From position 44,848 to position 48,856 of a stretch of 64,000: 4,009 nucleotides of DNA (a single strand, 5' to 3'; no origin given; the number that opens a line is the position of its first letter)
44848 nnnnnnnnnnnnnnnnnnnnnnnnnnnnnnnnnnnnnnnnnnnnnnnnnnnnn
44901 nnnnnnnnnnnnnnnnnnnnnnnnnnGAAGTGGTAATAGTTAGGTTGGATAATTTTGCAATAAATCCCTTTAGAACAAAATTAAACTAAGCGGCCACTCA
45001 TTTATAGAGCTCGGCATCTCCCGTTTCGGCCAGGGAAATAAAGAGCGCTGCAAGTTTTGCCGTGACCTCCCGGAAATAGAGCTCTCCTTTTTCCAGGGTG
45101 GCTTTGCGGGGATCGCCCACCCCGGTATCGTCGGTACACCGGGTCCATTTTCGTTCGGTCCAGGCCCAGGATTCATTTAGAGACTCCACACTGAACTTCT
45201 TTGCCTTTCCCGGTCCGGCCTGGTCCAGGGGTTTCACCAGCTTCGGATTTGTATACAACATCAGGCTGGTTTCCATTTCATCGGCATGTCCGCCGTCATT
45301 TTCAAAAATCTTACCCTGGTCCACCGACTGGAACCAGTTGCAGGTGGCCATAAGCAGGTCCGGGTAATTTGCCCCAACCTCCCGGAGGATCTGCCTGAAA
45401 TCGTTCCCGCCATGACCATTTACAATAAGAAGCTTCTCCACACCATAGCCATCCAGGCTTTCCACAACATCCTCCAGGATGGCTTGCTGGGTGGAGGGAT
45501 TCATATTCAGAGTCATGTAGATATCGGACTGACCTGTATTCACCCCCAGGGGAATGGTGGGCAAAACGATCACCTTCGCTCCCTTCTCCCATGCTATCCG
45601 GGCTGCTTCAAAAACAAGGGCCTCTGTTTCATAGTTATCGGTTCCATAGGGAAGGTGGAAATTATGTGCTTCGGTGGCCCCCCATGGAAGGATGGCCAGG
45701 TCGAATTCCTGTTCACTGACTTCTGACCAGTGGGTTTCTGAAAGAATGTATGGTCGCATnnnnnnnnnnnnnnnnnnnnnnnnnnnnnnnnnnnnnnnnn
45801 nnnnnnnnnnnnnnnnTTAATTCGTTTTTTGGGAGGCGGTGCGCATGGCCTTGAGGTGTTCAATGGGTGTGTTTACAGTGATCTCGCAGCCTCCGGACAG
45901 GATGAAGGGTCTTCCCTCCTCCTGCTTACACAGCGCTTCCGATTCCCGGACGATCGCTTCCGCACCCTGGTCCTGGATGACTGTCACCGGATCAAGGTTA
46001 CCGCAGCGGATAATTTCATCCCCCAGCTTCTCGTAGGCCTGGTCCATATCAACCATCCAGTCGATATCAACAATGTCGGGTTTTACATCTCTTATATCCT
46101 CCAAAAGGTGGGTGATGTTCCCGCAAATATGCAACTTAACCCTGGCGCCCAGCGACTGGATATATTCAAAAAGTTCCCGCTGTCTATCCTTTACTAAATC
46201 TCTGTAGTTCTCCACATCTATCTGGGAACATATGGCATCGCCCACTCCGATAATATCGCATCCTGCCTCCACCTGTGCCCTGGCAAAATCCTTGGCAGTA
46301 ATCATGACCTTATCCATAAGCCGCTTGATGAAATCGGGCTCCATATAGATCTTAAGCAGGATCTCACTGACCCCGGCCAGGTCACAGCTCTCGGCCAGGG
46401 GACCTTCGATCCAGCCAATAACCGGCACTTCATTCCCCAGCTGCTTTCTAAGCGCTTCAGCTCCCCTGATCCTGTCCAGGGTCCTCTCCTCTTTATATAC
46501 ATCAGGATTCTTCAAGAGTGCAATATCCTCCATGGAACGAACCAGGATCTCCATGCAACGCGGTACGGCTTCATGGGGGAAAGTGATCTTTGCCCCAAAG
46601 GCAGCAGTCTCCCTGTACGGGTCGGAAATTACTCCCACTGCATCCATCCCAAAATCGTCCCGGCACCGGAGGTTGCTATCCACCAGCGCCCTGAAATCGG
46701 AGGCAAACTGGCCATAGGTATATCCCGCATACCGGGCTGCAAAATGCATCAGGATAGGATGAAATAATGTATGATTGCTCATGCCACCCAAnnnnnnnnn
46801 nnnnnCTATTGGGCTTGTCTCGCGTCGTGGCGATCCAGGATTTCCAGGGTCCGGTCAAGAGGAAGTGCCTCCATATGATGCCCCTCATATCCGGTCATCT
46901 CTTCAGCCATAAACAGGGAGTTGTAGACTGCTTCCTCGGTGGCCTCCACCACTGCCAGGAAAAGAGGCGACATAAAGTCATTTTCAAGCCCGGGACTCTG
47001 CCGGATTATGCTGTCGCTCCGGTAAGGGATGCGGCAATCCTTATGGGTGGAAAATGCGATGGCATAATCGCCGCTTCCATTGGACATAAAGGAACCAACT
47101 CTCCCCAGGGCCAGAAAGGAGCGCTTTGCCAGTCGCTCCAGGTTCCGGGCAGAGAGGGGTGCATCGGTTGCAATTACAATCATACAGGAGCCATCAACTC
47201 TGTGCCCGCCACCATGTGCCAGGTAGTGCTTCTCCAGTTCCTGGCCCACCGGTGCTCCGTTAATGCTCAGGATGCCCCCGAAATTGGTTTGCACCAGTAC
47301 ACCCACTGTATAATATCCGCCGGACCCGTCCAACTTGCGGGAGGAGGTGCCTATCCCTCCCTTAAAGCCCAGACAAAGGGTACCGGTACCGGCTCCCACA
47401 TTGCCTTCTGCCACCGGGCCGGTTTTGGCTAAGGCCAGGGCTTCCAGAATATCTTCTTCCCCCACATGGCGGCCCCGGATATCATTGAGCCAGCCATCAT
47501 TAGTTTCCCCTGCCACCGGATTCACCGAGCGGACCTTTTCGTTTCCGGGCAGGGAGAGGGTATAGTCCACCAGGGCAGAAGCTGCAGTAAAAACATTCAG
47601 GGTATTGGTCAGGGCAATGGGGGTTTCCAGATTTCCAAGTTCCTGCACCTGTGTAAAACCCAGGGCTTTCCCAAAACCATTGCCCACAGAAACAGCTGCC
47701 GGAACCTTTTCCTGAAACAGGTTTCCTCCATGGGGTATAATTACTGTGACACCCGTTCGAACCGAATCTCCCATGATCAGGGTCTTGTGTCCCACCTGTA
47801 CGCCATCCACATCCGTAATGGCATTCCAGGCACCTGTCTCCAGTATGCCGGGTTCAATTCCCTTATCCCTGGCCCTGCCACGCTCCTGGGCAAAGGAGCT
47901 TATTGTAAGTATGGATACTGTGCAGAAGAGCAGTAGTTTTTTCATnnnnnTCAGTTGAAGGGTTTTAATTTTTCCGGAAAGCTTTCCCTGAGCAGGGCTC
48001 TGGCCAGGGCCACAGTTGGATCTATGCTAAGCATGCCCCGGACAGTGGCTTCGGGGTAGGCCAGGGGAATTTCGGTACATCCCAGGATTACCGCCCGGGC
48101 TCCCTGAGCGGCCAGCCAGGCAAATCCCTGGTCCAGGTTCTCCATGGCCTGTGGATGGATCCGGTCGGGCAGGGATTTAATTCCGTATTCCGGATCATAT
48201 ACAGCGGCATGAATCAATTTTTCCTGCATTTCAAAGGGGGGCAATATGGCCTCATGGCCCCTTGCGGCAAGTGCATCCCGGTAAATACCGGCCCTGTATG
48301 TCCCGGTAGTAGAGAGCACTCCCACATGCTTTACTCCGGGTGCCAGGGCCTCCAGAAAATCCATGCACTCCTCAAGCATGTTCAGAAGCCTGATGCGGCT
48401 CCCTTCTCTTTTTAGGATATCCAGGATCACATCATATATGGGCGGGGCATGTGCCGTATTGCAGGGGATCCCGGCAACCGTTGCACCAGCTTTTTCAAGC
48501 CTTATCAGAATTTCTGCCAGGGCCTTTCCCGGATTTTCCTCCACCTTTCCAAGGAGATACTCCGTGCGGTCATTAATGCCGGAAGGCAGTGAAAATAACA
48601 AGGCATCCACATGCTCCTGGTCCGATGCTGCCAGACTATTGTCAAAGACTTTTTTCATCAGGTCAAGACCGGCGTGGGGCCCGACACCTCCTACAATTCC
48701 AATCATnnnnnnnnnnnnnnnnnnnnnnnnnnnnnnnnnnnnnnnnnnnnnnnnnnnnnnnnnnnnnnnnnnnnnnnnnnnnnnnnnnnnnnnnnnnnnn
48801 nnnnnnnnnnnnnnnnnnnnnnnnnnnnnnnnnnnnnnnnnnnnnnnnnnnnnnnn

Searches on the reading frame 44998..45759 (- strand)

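Call 26: search_protein_families(library=pfam, proteins=[window:44998-45759:-], max_evalue=0.001)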
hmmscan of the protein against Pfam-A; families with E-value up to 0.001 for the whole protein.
window:44998-45759:- (253 aa): 1 family
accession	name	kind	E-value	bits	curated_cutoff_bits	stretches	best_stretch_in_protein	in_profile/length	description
PF02633.19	Creatininase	-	4.6e-58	196.9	31.3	1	8-239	2-237/238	Creatinine amidohydrolase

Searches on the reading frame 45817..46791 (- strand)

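Call 26: search_protein_families(library=pfam, proteins=[window:45817-46791:-], max_evalue=0.001)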
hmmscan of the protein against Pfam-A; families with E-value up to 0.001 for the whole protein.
window:45817-46791:- (324 aa): 1 family
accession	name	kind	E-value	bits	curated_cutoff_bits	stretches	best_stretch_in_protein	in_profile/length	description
PF01208.23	URO-D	-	5.9e-58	197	23.9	1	14-320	30-343/346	Uroporphyrinogen decarboxylase (URO-D)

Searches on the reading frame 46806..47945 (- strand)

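Call 26: search_protein_families(library=pfam, proteins=[window:46806-47945:-], max_evalue=0.001)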
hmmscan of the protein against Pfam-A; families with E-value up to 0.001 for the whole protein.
window:46806-47945:- (379 aa): 1 family
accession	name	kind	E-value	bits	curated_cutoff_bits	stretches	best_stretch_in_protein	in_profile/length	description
PF03576.19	Peptidase_S58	-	7.1e-117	390.7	23.9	1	41-357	1-306/307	Peptidase family S58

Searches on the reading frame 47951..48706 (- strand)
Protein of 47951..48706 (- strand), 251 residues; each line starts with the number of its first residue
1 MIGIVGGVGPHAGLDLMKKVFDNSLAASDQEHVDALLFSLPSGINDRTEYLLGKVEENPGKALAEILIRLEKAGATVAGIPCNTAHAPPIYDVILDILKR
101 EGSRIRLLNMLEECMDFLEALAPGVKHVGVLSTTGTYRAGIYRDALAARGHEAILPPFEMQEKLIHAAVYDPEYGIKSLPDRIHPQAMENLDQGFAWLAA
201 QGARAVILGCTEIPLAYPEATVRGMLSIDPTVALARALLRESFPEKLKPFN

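Call 26: search_protein_families(library=pfam, proteins=[window:47951-48706:-], max_evalue=0.001)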
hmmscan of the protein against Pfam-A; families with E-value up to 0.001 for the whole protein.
window:47951-48706:- (251 aa): 1 family
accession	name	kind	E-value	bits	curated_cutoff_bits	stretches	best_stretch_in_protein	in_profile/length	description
PF01177.27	Asp_Glu_race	-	2e-26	93.6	31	1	5-237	1-210/211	Asp/Glu/Hydantoin racemase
